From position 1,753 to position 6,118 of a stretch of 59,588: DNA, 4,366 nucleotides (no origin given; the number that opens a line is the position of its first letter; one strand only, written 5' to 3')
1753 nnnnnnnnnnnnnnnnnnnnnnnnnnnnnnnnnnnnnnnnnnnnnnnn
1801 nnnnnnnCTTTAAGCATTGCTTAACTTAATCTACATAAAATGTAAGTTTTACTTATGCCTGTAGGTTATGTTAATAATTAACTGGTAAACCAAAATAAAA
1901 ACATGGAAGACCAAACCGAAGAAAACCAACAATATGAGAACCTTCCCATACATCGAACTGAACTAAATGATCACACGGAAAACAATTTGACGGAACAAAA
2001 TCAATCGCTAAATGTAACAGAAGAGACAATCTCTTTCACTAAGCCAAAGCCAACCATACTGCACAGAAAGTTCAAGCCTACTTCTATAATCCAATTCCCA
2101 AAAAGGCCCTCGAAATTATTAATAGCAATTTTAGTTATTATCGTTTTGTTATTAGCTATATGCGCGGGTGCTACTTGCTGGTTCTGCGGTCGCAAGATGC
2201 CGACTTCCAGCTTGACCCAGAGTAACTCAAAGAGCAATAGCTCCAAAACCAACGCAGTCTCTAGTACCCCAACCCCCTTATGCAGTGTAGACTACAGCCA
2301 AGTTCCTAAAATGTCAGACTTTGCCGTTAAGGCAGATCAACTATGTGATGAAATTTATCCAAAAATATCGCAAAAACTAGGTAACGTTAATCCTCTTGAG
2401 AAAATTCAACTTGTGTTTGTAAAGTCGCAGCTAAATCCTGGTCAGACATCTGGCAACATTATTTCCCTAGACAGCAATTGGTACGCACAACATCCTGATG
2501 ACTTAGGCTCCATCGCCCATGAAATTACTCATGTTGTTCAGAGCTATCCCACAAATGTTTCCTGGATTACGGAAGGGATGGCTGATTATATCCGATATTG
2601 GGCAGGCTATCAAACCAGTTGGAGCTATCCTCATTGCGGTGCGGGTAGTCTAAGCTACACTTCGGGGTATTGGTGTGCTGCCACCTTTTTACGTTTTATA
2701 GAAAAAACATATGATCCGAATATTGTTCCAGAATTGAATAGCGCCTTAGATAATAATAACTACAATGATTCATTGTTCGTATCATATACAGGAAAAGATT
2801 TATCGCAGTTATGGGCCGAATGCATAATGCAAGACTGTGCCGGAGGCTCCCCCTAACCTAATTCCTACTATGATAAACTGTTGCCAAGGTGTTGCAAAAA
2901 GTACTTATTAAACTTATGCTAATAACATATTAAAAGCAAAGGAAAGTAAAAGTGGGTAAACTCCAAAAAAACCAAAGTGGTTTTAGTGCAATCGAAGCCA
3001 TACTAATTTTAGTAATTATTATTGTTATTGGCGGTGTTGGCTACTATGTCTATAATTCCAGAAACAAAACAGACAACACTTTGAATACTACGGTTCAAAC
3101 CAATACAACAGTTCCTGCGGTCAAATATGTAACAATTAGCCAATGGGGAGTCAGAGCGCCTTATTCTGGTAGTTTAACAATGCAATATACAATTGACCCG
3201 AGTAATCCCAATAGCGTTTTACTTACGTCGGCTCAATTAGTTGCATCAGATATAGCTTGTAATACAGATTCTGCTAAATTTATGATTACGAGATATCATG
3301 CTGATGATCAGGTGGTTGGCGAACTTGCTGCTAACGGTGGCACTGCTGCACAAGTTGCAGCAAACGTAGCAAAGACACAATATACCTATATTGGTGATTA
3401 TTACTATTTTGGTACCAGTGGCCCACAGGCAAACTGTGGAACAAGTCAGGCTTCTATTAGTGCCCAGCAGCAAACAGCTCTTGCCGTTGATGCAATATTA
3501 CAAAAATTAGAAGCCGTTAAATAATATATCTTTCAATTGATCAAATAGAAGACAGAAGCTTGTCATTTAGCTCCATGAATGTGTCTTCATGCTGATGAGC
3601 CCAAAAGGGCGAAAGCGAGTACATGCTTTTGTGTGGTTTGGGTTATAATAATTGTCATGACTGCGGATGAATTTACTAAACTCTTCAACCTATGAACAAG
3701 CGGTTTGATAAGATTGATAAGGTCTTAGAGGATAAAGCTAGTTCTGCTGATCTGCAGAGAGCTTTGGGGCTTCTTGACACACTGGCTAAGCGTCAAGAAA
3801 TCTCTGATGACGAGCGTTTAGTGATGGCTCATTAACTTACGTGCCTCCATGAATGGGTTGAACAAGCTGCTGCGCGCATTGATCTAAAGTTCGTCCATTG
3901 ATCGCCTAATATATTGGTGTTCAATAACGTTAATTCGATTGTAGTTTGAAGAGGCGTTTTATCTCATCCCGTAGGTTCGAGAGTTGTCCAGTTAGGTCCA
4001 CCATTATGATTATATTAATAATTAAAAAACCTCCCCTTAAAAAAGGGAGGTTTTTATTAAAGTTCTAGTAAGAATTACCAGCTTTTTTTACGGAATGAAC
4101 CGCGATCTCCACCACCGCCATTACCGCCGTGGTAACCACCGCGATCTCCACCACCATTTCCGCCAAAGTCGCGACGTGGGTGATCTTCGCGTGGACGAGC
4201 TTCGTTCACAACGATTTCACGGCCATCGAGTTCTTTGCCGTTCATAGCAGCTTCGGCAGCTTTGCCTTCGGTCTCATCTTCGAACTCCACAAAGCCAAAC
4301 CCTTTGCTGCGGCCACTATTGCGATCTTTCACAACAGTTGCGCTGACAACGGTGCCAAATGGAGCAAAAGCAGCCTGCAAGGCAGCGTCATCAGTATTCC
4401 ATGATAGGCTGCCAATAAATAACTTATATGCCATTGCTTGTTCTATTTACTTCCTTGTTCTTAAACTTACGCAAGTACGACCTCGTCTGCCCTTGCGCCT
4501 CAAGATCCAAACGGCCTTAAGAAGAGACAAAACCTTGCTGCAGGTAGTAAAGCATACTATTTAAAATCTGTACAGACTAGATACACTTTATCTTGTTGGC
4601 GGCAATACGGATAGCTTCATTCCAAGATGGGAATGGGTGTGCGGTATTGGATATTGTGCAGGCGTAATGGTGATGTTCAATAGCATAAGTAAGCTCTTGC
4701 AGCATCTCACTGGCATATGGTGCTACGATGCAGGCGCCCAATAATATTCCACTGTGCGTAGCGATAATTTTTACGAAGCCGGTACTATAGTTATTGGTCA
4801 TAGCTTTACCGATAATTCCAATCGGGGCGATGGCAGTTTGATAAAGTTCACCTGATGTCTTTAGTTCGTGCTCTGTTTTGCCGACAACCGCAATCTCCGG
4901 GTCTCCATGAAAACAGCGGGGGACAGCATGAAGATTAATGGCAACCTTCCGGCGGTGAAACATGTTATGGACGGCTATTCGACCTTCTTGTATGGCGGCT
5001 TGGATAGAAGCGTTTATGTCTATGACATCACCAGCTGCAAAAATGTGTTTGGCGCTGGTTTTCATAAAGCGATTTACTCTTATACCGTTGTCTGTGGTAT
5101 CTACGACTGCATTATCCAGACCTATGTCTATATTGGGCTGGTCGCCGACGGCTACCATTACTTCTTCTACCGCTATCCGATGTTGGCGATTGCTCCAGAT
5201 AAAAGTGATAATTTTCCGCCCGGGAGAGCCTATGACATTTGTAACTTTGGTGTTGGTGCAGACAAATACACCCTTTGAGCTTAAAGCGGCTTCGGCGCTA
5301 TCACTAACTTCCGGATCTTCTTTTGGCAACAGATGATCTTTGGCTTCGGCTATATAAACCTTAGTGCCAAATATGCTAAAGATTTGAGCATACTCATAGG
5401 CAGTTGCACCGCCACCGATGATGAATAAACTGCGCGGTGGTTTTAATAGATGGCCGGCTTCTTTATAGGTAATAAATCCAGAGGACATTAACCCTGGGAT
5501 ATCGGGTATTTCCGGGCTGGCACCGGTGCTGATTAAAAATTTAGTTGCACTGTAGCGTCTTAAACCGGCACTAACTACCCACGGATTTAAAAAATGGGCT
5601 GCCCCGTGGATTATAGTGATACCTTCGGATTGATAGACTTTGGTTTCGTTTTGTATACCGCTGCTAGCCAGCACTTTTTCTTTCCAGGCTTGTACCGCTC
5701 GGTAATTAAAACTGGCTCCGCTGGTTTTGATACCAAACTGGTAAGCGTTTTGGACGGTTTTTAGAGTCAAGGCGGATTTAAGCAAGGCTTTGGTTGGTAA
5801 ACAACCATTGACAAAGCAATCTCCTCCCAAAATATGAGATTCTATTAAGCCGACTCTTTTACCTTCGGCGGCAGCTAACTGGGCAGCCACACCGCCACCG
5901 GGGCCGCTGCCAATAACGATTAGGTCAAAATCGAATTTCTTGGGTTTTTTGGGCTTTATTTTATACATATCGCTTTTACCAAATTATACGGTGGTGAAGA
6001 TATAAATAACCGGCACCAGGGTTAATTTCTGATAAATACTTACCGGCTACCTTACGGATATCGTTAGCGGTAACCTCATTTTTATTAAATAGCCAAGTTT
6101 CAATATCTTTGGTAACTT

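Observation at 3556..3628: Complete hammerhead ribozyme core in an intergenic region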

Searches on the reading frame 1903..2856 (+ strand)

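Call 15: search_protein_families(library=pfam, proteins=[window:1903-2856:+], max_evalue=1)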
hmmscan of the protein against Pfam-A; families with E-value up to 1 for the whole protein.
window:1903-2856:+ (317 aa): 6 families
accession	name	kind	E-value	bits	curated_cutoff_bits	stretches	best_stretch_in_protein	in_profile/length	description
PF04450.18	BSP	-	3.8e-17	63.2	23.8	1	202-306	104-206/207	Peptidase of plants and bacteria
PF13699.11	eCIS_core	-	0.0083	16.7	22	1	182-214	42-75/79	eCIS core domain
PF03896.21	TRAP_alpha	-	0.013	15.2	24.7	1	70-136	122-178/180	Translocon-associated protein (TRAP), alpha subunit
PF11770.13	GAPT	-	0.03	14.6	21.1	0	72-104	10-43/156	GRB2-binding adapter (GAPT)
PF14991.11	MLANA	-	0.045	14.4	27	1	77-119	28-70/117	Protein melan-A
PF03353.20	Lin-8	-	0.087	12.8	34.1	1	64-230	229-289/311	Ras-mediated vulval-induction antagonist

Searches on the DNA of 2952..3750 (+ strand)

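Call 4: search_rna_families(source=window, start=3450, end=3750, threshold=evalue, max_evalue=10, show_alignments=5)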
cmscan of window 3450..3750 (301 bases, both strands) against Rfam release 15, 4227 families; matches with E-value up to 10: 3.
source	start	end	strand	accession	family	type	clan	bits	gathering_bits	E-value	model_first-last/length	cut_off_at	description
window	3572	3614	+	RF00008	Hammerhead_3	Gene; ribozyme;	CL00010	28.6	48.5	0.00026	7-48/54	no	Hammerhead ribozyme (type III)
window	3594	3615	-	RF01338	CRISPR-DR25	Gene; CRISPR;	CL00014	19.1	36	0.27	1-25/25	no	CRISPR RNA direct repeat element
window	3626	3662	-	RF02098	DGCR5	Gene; lncRNA;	-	12.7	50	7.3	1-49/49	no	DiGeorge syndrome critical region gene 5 conserved region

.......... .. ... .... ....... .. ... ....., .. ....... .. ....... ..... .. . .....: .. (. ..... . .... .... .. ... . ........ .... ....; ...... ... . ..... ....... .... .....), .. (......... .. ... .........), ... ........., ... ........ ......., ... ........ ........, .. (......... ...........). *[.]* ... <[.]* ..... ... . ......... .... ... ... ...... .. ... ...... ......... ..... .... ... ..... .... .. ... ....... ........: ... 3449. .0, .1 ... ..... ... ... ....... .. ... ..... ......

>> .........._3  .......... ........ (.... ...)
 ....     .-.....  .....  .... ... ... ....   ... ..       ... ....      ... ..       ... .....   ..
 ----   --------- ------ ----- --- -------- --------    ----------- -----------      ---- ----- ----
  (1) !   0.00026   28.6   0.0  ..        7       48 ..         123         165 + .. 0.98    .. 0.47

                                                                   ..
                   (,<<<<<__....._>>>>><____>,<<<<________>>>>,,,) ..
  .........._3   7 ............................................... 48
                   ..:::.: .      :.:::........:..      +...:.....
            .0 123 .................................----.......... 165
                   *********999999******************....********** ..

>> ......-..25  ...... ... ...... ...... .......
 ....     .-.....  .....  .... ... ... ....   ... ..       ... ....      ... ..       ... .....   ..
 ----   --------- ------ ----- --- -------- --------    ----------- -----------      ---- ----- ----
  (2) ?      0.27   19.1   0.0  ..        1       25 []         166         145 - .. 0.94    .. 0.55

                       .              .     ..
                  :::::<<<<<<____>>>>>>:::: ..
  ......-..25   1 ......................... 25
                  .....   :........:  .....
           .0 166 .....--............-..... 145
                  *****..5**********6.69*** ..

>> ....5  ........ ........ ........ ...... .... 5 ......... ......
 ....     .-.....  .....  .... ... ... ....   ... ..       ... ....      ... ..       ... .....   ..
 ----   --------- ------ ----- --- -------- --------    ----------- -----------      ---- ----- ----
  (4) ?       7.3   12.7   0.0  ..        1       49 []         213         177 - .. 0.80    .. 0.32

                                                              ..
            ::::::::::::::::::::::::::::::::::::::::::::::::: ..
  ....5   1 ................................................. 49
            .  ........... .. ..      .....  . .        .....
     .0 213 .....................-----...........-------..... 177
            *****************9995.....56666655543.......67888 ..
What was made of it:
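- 3566..3620 (+): Compact 55-nt type III hammerhead ribozyme (full span of family model R1). Rfam RF00008 gives a local hit at 3572-3614 of 28.6 bits (call 4).
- Closest known: Hammerhead ribozyme type III. Same: Local RF00008 alignment across model positions 7-48 (call 4).
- There is a weak minus-strand CRISPR-DR25 match, E=0.27 (call 4).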

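Call 44: search_with_rna_model(model_id=R1, sources=[L053, L054, L055, L056, L057, L058], max_evalue=10, show_alignments=4)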
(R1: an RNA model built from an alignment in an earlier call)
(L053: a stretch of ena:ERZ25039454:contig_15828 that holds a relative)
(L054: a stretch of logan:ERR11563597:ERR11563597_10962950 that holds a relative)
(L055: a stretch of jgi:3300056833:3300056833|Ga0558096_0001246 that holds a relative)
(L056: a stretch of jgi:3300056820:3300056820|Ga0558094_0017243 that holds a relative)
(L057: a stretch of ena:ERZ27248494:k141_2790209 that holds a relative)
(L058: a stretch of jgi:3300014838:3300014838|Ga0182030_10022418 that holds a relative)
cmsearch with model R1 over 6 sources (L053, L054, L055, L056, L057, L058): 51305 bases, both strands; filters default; matches with E-value up to 10: 0.
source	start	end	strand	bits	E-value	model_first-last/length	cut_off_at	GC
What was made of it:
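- The element is not conserved next to diverged pilin homologues (call 44).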

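Call 50: search_with_rna_model(model_id=R1, sources=[L062, L063, L064, L059, L060, L061], max_evalue=10)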
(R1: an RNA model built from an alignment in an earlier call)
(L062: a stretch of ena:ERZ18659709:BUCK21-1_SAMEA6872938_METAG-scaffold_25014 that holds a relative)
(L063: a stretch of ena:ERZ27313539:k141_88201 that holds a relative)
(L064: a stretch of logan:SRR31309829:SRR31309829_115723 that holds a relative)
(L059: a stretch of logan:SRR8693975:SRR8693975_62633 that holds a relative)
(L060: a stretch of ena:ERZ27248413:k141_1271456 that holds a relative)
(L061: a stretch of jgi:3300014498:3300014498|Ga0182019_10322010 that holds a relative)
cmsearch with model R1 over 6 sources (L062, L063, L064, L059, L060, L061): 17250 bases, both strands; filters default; matches with E-value up to 10: 3.
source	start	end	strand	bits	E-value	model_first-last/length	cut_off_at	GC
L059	2433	2487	+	67.7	1.5e-22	1-55/55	no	0.47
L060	736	790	+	67.7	1.5e-22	1-55/55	no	0.47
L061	736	790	+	67.7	1.5e-22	1-55/55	no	0.47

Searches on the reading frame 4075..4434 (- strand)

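Call 15: search_protein_families(library=pfam, proteins=[window:4075-4434:-], max_evalue=1)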
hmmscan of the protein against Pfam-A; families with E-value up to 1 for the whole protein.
window:4075-4434:- (119 aa): 2 families
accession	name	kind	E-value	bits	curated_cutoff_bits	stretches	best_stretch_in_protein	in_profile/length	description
PF00076.28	RRM_1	-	7.4e-21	74.2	20.7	1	5-74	1-69/70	RNA recognition motif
PF16367.11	RRM_7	-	0.00031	21.1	27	1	3-55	2-60/94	RNA recognition motif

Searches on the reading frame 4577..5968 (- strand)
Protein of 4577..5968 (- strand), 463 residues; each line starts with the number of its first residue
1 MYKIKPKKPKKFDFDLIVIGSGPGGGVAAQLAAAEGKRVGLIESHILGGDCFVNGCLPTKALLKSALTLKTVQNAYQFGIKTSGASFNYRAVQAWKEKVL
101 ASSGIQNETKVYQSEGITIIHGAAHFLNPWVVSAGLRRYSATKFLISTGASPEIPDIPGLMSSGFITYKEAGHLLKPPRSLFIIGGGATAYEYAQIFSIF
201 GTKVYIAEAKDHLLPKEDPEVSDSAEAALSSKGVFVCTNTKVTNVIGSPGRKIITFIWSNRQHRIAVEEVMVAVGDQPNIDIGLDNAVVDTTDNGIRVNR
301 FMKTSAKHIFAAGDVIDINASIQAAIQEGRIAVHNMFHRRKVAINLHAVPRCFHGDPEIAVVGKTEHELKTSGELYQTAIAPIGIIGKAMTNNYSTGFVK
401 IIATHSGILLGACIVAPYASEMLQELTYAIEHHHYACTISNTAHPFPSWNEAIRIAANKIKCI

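Call 60: find_related_loci(query=window:4577-5968:-, collection=metagenome_contigs, flank=4000)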
Query window:4577-5968:- (463 aa) in metagenome_contigs; peptide patterns used: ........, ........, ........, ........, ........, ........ (x = any residue, [..] = any of these).
75 stretches matched a pattern, but none encodes a relative of the query by tblastn (E <= 1e-3).
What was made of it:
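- No comparative support exists, because no diverged orthologue of this locus was found (calls 44, 60).
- Tried and rejected: A metagenome search with the neighbouring 463-aa oxidoreductase found nothing (call 60).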
